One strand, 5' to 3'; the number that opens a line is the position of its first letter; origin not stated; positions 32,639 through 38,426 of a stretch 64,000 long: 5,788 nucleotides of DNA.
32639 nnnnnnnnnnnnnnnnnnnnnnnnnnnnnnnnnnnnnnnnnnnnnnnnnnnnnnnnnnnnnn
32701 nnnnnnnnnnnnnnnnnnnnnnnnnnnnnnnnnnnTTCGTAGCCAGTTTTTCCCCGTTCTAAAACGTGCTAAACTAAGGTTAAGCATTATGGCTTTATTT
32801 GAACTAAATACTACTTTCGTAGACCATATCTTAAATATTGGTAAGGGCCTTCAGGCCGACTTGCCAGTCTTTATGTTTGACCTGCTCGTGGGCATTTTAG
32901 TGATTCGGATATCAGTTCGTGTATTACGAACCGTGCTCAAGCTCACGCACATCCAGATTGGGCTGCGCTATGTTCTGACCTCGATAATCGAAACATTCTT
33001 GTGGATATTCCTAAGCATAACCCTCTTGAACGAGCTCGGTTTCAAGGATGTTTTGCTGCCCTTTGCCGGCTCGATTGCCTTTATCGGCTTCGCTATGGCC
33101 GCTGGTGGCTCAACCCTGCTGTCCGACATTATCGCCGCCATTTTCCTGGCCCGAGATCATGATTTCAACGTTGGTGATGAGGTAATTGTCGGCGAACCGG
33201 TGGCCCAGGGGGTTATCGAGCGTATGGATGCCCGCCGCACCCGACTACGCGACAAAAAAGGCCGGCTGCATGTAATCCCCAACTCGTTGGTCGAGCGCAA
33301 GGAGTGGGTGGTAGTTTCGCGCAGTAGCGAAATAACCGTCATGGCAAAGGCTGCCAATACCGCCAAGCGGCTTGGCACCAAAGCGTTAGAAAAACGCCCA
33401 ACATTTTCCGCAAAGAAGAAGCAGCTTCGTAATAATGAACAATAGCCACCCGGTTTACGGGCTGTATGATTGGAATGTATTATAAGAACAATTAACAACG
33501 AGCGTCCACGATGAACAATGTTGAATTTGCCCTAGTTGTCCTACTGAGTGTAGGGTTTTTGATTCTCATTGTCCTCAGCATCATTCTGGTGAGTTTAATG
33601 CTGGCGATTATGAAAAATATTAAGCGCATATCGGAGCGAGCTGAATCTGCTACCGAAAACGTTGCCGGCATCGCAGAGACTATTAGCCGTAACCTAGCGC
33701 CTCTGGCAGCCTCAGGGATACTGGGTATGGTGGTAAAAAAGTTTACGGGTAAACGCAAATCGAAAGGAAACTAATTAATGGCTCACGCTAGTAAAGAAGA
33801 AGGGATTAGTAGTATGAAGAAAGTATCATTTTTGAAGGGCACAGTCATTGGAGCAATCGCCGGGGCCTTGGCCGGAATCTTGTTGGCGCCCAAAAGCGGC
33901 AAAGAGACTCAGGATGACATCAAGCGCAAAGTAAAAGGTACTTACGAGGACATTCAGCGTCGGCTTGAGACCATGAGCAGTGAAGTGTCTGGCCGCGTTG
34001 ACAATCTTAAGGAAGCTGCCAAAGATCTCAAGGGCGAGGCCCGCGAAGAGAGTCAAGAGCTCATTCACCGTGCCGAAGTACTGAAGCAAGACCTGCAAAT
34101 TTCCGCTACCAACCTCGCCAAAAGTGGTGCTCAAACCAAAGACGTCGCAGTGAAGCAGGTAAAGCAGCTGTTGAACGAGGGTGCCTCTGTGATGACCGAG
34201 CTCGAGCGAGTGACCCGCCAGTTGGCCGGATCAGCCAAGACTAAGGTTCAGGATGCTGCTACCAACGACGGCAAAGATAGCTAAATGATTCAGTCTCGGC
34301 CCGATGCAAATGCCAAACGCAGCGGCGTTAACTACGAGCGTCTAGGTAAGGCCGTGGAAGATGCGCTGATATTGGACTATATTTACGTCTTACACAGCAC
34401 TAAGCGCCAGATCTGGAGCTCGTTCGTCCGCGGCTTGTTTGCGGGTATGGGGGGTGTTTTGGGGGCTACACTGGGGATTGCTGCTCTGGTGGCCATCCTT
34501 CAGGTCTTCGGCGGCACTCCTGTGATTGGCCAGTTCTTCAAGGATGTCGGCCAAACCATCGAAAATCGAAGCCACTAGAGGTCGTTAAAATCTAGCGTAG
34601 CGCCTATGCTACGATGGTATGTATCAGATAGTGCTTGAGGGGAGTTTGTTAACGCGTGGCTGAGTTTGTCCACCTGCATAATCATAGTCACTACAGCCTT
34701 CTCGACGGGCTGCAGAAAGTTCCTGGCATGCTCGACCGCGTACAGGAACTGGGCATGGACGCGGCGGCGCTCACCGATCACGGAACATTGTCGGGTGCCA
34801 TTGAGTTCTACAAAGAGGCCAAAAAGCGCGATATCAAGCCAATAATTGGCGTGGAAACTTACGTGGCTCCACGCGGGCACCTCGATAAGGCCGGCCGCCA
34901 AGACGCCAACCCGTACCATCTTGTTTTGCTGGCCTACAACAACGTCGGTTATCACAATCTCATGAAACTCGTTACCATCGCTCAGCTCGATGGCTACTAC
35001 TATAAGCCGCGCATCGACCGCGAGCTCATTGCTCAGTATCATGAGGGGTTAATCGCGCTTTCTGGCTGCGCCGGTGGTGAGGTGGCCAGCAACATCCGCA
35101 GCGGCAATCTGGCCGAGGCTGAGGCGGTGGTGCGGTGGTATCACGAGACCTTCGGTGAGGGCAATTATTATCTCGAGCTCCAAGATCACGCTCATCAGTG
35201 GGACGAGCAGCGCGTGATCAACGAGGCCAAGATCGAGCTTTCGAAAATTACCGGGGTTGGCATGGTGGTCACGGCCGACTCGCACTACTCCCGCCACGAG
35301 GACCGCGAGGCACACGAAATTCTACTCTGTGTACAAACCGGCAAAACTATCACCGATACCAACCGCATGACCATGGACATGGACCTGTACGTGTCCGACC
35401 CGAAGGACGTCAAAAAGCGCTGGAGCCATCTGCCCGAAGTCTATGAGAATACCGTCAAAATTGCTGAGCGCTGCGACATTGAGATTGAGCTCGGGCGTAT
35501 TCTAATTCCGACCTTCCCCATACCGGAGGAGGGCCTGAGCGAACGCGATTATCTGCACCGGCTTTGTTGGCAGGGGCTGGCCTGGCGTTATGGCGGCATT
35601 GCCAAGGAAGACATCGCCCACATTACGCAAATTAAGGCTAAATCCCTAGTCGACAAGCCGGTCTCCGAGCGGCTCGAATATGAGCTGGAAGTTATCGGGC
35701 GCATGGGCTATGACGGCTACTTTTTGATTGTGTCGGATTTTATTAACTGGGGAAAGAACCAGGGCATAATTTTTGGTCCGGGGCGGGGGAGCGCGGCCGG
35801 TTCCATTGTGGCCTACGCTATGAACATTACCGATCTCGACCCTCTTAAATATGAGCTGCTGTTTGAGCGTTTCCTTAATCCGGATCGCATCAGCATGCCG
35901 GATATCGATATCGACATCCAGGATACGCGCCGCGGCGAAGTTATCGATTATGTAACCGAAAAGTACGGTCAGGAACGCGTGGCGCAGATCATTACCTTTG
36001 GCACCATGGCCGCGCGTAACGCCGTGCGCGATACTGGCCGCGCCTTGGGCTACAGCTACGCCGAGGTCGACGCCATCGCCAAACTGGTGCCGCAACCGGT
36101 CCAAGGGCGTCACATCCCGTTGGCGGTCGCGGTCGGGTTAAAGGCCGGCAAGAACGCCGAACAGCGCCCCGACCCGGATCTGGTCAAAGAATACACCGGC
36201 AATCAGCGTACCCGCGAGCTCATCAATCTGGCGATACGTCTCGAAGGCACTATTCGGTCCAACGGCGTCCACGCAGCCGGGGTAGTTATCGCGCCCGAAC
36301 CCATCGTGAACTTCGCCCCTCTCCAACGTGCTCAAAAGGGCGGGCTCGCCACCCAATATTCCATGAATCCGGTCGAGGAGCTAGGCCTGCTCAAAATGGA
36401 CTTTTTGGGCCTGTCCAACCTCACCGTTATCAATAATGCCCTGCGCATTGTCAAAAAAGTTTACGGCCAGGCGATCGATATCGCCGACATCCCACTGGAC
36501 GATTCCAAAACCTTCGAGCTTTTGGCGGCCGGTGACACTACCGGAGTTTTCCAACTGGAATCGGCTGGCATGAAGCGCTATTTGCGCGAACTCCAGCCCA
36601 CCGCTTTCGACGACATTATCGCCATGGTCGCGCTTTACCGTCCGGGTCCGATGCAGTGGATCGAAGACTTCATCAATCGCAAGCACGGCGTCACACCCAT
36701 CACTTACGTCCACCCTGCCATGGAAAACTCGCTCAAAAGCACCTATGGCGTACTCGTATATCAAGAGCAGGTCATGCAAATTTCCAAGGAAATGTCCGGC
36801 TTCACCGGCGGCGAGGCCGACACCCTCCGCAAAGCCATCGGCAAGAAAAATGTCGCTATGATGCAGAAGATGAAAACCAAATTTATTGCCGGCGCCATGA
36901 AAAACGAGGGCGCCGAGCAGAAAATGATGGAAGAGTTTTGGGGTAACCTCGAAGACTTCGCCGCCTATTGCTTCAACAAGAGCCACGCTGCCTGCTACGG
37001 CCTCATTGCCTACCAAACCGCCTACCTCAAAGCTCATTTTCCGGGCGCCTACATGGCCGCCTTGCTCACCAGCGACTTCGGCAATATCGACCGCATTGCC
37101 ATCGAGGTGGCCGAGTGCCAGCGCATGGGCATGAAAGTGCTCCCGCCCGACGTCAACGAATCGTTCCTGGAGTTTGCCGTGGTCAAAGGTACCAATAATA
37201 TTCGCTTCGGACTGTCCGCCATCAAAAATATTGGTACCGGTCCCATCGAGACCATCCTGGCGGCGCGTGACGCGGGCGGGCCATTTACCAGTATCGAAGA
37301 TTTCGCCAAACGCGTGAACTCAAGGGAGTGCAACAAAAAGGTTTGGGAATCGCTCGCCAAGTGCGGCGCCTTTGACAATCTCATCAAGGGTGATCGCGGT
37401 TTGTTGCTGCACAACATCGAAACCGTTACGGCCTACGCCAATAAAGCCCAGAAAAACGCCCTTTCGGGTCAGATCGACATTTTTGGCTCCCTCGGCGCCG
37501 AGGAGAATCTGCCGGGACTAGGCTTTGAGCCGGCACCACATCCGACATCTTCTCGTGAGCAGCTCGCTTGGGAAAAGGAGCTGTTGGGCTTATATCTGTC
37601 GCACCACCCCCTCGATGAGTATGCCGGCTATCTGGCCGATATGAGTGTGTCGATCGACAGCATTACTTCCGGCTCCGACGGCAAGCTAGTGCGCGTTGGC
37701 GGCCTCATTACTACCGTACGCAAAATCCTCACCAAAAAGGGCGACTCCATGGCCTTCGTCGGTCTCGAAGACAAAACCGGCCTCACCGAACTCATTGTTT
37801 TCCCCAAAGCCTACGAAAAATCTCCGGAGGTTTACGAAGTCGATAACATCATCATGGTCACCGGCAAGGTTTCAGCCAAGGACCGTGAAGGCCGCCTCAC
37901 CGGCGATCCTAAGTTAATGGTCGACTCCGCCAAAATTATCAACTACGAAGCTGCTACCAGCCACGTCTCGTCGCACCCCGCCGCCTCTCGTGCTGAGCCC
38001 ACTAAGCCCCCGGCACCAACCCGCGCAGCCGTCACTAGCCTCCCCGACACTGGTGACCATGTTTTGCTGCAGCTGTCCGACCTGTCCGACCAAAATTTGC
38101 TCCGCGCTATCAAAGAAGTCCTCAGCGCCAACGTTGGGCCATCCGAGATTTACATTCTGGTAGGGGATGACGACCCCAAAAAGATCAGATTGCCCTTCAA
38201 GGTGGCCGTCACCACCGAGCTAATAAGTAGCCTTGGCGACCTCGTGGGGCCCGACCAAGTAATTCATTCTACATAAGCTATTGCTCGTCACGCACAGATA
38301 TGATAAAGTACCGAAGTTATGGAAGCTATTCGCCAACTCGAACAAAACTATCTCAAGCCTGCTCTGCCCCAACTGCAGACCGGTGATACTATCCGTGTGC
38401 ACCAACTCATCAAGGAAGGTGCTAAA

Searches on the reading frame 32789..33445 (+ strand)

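Call 14: search_protein_families(library=pfam, proteins=[window:32789-33445:+], max_evalue=0.00001)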
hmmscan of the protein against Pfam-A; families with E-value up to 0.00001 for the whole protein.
window:32789-33445:+ (218 aa): 1 family
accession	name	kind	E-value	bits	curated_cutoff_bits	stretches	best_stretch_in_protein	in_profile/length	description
PF00924.24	MS_channel_2nd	-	2.6e-10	40.7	20.2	1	109-167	1-57/68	Mechanosensitive ion channel, beta-domain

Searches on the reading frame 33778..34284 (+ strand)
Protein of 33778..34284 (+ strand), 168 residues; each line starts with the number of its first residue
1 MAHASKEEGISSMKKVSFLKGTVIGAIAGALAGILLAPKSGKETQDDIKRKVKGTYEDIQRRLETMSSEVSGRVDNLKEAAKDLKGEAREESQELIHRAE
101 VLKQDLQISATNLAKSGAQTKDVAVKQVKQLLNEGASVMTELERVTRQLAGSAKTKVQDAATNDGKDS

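Call 14: search_protein_families(library=pfam, proteins=[window:33778-34284:+], max_evalue=0.00001)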
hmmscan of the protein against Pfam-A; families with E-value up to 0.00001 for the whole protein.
window:33778-34284:+ (168 aa): 1 family
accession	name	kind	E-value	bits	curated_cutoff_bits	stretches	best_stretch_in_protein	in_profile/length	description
PF12732.12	YtxH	-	5.9e-19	68.7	37.5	1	19-97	1-68/71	YtxH-like protein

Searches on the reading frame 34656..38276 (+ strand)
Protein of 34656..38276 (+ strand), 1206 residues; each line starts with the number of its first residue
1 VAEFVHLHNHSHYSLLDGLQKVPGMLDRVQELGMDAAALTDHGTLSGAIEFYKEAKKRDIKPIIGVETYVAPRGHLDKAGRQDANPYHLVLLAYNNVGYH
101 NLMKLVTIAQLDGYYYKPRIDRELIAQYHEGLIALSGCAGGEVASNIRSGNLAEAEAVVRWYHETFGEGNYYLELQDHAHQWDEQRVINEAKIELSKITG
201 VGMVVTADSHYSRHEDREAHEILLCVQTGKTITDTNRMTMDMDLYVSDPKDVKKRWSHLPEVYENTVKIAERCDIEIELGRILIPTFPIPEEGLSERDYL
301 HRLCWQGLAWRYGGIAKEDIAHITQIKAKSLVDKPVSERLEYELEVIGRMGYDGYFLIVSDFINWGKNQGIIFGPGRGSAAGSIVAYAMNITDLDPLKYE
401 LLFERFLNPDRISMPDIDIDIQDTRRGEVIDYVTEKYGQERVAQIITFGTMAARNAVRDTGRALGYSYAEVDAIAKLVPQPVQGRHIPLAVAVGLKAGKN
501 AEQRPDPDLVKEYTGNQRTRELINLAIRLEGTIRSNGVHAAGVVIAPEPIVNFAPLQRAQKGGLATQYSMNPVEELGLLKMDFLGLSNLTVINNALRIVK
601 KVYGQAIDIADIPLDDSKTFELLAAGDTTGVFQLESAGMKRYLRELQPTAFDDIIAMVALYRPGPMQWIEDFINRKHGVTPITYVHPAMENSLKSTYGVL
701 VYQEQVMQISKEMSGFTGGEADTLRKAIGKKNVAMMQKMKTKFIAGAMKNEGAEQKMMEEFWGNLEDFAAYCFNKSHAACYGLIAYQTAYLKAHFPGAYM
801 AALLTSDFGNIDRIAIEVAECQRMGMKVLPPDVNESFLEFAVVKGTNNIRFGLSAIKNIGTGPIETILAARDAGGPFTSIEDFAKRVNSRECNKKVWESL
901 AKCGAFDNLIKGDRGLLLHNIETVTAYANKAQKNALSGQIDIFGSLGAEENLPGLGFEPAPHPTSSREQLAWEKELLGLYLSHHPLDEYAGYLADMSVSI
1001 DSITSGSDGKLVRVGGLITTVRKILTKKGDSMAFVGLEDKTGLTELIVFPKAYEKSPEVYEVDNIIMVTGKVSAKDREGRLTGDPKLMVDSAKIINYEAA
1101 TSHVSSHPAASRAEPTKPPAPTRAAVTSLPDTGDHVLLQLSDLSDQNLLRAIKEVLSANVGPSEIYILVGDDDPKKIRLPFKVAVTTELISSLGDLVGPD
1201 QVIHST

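Call 14: search_protein_families(library=pfam, proteins=[window:34656-38276:+], max_evalue=0.00001)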
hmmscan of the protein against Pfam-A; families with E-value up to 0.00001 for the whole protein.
window:34656-38276:+ (1206 aa): 5 families
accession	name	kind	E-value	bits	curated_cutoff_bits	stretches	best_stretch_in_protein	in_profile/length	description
PF07733.18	DNA_pol3_alpha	-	1.1e-95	320.6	23.9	1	298-585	1-260/260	Bacterial DNA polymerase III alpha NTPase domain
PF17657.6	DNA_pol3_finger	-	1e-64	217.3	22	1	588-750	1-165/166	Bacterial DNA polymerase III alpha subunit finger domain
PF02811.25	PHP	-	1.6e-55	188.3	26.4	1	6-178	1-164/164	PHP domain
PF14579.12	HHH_6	-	4.4e-28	97.8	25.6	1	825-909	1-83/90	Helix-hairpin-helix motif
PF01336.31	tRNA_anti-codon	-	5.4e-10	39.5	27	1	1012-1094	1-74/75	OB-fold nucleic acid binding domain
